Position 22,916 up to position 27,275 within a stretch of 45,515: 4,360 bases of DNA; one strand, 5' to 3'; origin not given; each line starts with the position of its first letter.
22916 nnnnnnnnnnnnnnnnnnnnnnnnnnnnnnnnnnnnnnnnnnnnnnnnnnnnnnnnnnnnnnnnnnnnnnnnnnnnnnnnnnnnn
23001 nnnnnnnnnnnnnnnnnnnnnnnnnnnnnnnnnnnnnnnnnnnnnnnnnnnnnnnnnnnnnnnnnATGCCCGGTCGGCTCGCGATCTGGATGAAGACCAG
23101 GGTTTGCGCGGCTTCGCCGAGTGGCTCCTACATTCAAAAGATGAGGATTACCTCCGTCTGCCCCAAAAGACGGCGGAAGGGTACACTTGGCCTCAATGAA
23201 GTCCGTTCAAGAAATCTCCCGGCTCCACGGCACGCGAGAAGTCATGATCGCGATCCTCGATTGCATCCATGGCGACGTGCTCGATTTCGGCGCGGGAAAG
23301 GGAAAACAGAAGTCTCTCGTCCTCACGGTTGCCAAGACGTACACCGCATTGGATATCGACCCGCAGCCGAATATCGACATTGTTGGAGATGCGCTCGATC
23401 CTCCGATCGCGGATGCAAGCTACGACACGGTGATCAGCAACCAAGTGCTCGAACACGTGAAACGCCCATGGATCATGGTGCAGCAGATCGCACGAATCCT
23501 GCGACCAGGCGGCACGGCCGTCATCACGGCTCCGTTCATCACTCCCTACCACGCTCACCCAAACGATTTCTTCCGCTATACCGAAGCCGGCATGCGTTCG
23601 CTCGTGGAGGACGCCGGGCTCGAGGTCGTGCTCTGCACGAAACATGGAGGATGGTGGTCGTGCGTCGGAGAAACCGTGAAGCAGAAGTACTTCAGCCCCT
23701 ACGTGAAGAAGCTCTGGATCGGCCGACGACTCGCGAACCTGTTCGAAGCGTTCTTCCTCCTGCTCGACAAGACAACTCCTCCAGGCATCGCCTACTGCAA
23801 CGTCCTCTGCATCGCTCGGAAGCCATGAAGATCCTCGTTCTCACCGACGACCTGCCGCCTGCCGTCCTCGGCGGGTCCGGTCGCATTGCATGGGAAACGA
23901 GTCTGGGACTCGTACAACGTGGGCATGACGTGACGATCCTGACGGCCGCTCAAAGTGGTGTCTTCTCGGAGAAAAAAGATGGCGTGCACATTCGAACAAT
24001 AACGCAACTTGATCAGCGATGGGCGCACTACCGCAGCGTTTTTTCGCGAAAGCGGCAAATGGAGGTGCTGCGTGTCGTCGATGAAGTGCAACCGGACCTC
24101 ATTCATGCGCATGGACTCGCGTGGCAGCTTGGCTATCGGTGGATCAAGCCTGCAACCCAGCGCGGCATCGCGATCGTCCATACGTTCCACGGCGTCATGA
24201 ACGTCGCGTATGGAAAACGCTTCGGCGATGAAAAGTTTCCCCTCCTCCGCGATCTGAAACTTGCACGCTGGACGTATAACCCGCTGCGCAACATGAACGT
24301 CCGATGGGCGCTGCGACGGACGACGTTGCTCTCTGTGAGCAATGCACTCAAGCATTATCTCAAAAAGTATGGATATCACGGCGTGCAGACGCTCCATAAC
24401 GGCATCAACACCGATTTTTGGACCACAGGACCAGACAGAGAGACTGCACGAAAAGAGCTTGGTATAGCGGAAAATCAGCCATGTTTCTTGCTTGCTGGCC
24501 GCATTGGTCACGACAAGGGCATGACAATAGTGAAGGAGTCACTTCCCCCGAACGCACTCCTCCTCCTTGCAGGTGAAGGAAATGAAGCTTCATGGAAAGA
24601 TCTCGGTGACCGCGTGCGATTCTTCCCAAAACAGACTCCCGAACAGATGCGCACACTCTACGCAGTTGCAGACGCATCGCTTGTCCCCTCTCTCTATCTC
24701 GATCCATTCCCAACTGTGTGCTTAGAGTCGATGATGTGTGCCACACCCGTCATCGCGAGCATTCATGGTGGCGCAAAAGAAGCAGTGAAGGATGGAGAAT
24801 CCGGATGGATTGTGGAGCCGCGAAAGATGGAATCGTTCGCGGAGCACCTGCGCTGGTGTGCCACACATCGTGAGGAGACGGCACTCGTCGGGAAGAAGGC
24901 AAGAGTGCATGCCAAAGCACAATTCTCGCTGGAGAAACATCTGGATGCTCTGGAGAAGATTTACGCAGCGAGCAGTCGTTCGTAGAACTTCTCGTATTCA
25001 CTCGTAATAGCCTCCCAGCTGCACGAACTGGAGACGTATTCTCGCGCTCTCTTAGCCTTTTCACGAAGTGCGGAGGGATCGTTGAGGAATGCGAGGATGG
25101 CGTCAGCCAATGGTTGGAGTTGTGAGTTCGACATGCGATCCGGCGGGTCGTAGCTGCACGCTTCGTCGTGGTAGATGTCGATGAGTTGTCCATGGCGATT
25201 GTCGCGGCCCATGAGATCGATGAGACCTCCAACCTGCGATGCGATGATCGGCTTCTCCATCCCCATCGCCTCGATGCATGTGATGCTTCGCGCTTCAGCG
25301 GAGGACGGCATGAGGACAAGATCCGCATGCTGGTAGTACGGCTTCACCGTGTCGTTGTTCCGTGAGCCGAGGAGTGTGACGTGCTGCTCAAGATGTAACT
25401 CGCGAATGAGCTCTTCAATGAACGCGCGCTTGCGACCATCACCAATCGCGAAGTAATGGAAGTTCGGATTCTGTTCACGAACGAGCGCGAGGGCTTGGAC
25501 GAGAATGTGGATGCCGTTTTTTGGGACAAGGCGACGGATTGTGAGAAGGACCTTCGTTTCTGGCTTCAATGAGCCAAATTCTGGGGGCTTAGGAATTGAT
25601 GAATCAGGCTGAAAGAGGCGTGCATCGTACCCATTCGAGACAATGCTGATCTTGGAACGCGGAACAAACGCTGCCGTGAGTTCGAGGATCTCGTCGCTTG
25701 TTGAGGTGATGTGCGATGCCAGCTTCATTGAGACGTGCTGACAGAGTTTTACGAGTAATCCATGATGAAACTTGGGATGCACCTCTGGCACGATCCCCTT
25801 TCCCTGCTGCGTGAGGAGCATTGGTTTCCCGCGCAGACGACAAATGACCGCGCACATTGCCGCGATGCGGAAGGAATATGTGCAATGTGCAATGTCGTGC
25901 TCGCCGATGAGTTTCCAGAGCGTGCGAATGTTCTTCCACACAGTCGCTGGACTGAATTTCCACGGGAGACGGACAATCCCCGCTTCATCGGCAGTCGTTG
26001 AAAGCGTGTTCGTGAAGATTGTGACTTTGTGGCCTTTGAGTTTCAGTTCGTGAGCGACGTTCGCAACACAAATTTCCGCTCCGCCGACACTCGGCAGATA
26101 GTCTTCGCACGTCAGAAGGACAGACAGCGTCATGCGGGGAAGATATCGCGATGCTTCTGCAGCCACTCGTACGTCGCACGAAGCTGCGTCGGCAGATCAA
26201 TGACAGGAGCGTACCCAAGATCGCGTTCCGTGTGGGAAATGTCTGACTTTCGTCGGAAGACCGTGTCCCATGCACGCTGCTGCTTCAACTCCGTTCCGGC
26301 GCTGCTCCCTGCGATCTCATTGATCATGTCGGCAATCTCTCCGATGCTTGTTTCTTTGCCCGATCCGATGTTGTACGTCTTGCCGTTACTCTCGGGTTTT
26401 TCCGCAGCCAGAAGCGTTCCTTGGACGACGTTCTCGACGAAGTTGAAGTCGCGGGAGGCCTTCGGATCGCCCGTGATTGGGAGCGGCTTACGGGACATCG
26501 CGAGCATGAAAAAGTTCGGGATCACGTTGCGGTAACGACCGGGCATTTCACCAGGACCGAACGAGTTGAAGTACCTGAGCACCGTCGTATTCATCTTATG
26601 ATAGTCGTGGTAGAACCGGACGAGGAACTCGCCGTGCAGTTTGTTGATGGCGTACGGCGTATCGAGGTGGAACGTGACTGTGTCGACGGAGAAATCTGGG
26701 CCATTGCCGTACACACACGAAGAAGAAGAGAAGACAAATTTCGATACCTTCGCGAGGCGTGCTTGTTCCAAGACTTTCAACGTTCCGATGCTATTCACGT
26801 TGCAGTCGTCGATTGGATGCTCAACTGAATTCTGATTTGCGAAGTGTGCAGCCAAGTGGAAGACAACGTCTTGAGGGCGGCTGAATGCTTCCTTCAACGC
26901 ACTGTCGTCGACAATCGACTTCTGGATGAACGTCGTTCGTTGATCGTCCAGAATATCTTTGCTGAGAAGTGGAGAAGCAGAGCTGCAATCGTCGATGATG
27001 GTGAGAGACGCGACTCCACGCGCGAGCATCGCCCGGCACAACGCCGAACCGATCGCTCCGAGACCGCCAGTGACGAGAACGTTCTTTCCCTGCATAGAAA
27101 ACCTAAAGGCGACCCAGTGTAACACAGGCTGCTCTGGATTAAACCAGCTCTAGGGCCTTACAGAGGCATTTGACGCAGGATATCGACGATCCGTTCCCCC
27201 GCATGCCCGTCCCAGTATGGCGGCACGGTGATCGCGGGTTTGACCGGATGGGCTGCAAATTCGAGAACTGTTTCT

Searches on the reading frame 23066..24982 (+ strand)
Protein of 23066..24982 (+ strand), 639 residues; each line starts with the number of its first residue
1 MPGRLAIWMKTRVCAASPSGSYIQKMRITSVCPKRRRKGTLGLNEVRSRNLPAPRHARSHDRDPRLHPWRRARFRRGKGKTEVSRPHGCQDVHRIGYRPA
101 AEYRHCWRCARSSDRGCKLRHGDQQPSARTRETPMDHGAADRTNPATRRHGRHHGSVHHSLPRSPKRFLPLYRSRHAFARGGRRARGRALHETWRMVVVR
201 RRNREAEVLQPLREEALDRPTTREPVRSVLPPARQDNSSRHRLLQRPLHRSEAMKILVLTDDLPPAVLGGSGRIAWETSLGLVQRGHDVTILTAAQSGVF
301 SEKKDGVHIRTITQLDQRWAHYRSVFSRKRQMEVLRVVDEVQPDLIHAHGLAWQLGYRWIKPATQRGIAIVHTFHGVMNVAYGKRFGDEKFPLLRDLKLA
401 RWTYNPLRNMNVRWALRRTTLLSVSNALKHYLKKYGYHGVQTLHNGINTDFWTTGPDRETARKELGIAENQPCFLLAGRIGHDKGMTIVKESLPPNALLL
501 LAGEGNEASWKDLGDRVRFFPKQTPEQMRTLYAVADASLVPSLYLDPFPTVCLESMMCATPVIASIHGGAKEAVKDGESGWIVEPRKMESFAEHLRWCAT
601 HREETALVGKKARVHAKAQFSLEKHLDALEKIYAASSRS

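Call 9: search_protein_families(library=pfam, proteins=[window:23066-24982:+], max_evalue=0.001)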
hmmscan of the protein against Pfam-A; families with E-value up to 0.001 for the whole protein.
window:23066-24982:+ (639 aa): 5 families
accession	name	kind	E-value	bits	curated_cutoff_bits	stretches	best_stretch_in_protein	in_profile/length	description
PF00534.26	Glycos_transf_1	-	9e-29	100.6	26.4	1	457-613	1-170/172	Glycosyl transferases group 1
PF13439.12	Glyco_transf_4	-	1.9e-22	80.5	28.5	1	269-450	2-169/170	Glycosyltransferase Family 4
PF13692.12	Glyco_trans_1_4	-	2.6e-19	70.3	27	1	484-598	15-139/142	Glycosyl transferases group 1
PF08323.17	Glyco_transf_5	-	1.2e-05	25.6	22.7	0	255-407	1-194/239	Starch synthase catalytic domain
PF13524.12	Glyco_trans_1_2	-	1.6e-05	25.4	25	1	501-629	19-142/144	Glycosyl transferase-like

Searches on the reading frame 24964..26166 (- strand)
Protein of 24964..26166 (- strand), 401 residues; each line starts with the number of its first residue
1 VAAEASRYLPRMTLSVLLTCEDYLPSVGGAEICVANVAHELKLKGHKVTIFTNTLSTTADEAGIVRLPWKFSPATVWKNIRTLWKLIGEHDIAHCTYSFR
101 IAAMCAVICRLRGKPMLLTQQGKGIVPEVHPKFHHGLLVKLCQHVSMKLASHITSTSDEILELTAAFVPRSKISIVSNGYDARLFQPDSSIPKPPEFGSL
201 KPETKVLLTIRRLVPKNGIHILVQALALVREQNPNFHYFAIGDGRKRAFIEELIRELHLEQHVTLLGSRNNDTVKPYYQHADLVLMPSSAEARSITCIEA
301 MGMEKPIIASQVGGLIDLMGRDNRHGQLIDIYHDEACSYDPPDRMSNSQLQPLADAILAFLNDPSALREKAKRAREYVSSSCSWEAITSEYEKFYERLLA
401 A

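Call 8: search_protein_families(library=pfam, proteins=[window:24964-26166:-], max_evalue=0.001)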
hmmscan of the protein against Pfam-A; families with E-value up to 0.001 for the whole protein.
window:24964-26166:- (401 aa): 6 families
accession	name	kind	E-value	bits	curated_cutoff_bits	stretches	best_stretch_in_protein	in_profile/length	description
PF00534.26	Glycos_transf_1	-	5.1e-28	98.2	26.4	1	201-336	12-147/172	Glycosyl transferases group 1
PF13692.12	Glyco_trans_1_4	-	1.3e-23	84.3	27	1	205-330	2-125/142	Glycosyl transferases group 1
PF13439.12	Glyco_transf_4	-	5.5e-17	62.7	28.5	1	27-182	1-168/170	Glycosyltransferase Family 4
PF13579.12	Glyco_trans_4_4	-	9.2e-12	46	29.7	1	28-179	1-158/158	Glycosyl transferase 4-like domain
PF20706.3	GT4-conflict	-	9.5e-12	45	26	1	207-387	200-381/385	Family 4 Glycosyltransferase in conflict systems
PF13477.12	Glyco_trans_4_2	-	0.00035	21.2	23.4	1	30-141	9-127/139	Glycosyl transferase 4-like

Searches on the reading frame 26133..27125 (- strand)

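Call 8: search_protein_families(library=pfam, proteins=[window:26133-27125:-], max_evalue=0.001)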
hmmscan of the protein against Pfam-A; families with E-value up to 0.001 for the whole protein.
window:26133-27125:- (331 aa): 7 families
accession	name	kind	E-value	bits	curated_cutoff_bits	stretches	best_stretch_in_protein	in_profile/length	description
PF01370.27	Epimerase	-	5.7e-51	173.7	20.9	1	16-254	1-240/240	NAD dependent epimerase/dehydratase family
PF16363.11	GDP_Man_Dehyd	-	3.6e-42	145.4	27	1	17-307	1-321/332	GDP-mannose 4,6 dehydratase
PF01073.25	3Beta_HSD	-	2.2e-18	66.7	22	1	17-250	1-238/280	3-beta hydroxysteroid dehydrogenase/isomerase family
PF02719.21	Polysacc_synt_2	-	4.5e-16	59.3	20.2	1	16-276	1-251/293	Polysaccharide biosynthesis protein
PF04321.23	RmlD_sub_bind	-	2e-08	34.1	27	1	15-275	2-234/287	RmlD substrate binding domain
PF13460.12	NAD_binding_10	-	1.1e-06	29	27.2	1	20-145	1-108/184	NAD(P)H-binding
PF07993.18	NAD_binding_4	-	1.1e-05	25.2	20.1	1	84-235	88-256/258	Male sterility protein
